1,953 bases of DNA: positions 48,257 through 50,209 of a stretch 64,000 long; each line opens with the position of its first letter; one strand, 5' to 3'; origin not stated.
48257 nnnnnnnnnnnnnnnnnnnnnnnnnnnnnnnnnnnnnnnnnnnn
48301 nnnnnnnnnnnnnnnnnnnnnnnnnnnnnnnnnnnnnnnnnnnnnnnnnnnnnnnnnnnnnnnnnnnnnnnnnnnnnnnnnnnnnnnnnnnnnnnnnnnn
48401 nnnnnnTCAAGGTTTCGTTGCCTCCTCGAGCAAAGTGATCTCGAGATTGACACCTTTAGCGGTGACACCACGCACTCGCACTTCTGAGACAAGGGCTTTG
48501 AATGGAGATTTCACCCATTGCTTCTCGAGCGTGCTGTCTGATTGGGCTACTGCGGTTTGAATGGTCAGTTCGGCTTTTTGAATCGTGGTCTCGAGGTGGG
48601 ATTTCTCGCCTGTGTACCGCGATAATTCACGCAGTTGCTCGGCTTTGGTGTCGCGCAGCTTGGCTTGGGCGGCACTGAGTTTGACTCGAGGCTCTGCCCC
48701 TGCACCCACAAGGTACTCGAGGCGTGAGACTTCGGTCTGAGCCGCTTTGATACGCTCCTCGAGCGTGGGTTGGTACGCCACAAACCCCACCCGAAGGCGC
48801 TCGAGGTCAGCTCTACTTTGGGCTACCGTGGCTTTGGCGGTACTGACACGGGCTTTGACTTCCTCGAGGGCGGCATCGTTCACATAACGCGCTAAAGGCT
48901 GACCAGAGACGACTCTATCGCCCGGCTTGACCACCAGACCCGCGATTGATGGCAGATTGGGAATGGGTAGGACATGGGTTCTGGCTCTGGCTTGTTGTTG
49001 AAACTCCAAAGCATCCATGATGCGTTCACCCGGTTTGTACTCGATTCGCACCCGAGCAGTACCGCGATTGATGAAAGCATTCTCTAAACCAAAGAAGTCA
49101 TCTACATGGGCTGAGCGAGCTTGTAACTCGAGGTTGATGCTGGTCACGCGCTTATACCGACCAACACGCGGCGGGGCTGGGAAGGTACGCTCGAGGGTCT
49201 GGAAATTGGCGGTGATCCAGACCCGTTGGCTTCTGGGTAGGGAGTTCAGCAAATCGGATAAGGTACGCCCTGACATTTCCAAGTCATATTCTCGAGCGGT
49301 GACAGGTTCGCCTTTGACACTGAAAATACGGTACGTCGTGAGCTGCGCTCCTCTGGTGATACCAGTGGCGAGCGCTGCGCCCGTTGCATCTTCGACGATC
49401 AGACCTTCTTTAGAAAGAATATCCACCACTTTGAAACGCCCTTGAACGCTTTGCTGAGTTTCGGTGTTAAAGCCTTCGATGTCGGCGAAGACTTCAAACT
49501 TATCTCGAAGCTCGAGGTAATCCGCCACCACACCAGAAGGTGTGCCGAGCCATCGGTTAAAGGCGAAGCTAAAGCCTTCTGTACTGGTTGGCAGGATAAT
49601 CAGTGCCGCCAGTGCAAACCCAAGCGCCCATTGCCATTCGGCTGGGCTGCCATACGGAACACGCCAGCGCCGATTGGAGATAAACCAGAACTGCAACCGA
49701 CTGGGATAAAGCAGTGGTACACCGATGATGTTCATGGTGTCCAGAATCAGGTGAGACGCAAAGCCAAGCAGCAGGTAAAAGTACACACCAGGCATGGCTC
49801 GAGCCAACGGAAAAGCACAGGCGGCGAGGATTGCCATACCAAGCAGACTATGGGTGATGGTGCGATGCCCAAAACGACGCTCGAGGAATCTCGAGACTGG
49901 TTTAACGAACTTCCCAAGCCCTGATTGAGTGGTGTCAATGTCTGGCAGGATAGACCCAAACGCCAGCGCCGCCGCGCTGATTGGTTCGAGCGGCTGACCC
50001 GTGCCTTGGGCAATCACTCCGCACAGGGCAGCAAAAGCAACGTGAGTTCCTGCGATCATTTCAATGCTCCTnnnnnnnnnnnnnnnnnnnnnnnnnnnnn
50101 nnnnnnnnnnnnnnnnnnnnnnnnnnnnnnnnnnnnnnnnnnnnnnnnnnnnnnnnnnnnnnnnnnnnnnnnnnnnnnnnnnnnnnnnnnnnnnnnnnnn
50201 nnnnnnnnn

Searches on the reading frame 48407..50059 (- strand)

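Call 24: search_protein_families(library=pfam, proteins=[window:48407-50059:-])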
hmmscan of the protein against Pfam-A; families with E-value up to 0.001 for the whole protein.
window:48407-50059:- (550 aa): 3 families
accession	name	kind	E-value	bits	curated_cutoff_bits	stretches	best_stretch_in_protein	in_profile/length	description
PF04307.19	YdjM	-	3.3e-28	98.8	29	1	1-152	1-163/176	YdjM inner membrane protein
PF05701.16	WEMBL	-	7.3e-05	22.1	35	1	383-529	172-318/562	Weak chloroplast movement under blue light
PF00882.24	Zn_dep_PLPC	-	0.00012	22.5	26.8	1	26-108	23-94/167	Zinc dependent phospholipase C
